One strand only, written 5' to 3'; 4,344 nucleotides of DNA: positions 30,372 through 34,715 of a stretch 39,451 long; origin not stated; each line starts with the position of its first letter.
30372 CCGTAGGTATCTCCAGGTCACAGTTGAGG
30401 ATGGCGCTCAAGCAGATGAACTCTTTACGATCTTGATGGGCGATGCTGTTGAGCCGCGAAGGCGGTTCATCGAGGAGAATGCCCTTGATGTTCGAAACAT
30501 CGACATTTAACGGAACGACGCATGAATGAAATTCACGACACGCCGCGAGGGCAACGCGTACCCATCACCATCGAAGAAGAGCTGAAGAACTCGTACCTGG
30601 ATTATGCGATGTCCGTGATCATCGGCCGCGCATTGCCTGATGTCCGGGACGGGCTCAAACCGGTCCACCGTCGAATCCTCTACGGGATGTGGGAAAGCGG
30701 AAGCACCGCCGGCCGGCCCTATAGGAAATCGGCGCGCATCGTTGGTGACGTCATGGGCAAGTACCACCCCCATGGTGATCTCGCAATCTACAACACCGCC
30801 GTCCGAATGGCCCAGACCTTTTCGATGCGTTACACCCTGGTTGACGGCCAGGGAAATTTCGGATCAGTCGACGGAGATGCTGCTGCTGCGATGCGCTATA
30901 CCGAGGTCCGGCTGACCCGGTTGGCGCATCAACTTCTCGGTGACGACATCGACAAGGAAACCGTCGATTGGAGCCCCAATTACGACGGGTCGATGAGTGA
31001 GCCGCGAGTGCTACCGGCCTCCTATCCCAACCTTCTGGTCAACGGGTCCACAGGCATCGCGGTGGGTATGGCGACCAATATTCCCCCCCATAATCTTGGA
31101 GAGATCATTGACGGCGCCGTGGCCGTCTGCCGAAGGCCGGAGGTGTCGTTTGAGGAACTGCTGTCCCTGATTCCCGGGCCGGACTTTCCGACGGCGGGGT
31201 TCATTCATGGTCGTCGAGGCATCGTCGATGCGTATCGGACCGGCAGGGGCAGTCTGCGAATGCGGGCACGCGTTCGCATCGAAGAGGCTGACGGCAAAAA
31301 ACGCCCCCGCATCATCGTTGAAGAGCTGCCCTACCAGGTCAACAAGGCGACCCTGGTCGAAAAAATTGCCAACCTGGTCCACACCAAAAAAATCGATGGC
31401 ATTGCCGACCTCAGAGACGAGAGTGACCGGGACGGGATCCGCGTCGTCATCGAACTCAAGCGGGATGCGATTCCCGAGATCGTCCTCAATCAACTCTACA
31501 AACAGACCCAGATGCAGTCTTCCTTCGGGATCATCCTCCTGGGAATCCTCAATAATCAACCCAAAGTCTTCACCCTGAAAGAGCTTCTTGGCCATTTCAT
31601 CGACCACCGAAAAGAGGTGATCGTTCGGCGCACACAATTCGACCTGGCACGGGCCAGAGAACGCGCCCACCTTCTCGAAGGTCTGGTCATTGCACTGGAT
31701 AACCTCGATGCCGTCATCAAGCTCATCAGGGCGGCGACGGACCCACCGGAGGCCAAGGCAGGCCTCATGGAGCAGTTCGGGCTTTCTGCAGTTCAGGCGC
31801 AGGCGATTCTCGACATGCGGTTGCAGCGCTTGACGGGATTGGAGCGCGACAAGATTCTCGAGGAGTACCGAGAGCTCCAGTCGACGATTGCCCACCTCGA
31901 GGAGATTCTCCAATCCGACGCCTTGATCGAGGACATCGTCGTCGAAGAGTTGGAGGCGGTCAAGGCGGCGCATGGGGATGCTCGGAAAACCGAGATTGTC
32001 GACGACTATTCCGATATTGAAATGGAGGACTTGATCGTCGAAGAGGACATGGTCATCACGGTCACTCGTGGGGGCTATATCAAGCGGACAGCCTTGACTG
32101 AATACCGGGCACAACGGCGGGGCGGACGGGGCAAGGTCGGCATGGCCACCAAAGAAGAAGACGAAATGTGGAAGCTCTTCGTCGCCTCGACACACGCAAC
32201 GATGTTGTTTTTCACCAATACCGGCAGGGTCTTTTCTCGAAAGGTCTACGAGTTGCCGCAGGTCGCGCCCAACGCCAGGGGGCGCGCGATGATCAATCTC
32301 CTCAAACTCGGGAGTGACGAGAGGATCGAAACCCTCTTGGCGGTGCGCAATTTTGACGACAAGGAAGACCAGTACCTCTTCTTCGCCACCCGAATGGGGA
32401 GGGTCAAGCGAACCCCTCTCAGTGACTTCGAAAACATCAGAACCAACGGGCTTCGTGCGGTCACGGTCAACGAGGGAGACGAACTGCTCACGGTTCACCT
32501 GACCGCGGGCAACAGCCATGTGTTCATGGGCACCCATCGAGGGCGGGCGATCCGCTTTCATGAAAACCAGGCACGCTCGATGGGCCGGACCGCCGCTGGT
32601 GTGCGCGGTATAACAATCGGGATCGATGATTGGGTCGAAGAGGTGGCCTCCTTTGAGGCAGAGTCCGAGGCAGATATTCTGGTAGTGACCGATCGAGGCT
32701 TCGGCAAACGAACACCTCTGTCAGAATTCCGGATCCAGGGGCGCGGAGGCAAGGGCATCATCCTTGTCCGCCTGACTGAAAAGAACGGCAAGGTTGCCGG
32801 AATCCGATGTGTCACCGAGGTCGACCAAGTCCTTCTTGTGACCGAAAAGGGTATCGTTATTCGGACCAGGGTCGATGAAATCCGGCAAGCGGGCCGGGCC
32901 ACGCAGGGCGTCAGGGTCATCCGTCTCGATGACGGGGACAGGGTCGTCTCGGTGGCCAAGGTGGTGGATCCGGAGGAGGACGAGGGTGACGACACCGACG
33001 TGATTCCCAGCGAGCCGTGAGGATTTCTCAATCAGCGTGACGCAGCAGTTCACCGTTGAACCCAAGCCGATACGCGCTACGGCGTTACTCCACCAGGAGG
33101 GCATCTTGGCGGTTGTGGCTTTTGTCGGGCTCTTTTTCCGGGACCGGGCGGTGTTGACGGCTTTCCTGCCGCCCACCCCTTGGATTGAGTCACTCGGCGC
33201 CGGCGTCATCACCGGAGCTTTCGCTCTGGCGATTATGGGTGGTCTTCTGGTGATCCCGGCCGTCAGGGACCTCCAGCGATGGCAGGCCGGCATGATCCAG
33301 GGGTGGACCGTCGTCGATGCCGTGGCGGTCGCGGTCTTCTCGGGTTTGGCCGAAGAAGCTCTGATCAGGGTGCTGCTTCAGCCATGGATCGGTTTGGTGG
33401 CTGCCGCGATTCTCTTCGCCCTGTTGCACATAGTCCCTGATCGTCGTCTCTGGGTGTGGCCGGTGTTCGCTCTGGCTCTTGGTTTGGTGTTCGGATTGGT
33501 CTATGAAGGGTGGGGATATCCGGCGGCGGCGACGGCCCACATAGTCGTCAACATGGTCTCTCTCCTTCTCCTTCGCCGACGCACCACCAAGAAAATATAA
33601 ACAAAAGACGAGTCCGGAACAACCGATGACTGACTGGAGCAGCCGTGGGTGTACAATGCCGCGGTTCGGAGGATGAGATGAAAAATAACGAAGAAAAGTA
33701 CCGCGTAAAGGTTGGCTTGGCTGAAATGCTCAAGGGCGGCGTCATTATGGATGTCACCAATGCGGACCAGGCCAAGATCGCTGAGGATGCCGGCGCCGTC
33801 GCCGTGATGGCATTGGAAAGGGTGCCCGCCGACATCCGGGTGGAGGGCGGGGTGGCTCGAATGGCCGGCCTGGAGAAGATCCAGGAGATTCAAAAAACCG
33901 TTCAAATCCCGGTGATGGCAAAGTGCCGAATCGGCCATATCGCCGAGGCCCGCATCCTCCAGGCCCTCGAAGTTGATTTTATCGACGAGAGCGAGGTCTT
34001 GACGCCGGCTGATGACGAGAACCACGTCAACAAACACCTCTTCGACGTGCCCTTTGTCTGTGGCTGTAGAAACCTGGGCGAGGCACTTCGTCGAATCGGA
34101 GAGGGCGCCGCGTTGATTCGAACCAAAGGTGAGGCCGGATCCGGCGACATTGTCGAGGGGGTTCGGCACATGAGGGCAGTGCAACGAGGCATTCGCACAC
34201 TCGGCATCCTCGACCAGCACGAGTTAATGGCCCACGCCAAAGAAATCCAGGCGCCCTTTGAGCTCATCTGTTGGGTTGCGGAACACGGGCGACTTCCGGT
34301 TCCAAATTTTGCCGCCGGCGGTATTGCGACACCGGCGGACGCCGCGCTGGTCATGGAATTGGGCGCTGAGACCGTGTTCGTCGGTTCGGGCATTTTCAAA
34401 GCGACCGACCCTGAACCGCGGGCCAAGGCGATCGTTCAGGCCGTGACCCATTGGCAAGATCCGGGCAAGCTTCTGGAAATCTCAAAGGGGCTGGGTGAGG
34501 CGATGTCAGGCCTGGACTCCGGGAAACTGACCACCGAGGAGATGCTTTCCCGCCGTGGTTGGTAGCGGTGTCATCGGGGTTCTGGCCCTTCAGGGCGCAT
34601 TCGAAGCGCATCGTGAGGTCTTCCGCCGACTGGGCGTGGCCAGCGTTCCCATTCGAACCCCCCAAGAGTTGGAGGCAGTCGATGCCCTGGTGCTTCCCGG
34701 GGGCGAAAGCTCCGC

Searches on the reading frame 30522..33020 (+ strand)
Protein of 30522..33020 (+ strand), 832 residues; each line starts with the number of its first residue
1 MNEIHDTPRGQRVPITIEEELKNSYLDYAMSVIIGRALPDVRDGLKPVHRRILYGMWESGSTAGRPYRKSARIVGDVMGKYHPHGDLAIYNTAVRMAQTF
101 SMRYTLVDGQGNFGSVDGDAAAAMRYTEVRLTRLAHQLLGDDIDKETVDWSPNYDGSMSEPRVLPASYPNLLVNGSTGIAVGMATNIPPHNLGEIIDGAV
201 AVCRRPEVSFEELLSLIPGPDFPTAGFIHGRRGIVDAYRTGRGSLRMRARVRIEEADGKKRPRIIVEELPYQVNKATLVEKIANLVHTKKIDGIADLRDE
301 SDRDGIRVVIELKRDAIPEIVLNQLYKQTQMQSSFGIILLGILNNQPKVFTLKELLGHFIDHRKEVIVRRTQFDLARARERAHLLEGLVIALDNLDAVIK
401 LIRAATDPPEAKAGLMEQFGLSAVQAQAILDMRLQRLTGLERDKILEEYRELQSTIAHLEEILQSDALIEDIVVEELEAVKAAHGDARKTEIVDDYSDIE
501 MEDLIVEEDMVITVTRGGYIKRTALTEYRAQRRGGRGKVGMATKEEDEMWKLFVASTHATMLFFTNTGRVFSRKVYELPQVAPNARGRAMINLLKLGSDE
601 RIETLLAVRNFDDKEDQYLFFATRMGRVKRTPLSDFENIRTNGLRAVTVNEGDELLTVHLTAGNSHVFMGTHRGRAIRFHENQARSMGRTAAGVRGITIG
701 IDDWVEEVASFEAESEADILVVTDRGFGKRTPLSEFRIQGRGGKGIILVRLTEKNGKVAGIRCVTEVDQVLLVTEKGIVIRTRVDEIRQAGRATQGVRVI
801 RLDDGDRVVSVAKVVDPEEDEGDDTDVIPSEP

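Call 36: search_protein_families(library=pfam, proteins=[window:30522-33020:+], max_evalue=0.001)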
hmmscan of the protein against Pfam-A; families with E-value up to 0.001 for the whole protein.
window:30522-33020:+ (832 aa): 2 families
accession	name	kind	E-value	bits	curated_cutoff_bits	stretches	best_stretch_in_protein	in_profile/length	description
PF00521.26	DNA_topoisoIV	-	5.3e-163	543.3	31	1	36-477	1-431/432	DNA gyrase/topoisomerase IV, subunit A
PF03989.18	DNA_gyraseA_C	-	7.6e-73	240.2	27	6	768-814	1-47/48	DNA gyrase C-terminal domain, beta-propeller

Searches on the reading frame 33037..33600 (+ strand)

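Call 68: search_protein_families(library=pfam, proteins=[window:33037-33600:+], max_evalue=0.00001)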
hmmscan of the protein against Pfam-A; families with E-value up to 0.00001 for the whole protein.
window:33037-33600:+ (187 aa): 1 family
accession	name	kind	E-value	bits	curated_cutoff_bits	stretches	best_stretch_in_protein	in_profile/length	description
PF02517.21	Rce1-like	-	1.4e-08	35.3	22.4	1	90-174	3-93/93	Type II CAAX prenyl endopeptidase Rce1-like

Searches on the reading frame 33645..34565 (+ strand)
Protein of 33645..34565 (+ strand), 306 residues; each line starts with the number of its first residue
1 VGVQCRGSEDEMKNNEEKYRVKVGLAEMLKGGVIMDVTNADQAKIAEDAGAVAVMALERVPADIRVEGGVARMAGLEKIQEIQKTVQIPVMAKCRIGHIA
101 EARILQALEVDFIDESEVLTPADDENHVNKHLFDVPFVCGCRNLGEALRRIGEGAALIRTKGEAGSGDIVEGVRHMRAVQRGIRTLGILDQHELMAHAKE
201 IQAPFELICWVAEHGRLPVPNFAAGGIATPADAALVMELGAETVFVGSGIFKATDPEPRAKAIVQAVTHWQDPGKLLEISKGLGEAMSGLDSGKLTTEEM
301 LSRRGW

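Call 68: search_protein_families(library=pfam, proteins=[window:33645-34565:+], max_evalue=0.00001)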
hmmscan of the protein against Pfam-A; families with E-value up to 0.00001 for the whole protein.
window:33645-34565:+ (306 aa): 2 families
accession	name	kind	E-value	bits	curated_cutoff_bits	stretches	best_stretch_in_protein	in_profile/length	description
PF01680.23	SOR_SNZ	-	1e-102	342.7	27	1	19-224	2-207/207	SOR/SNZ family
PF05690.20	ThiG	-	8.5e-09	35.6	23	1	218-268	175-225/247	Thiazole biosynthesis protein ThiG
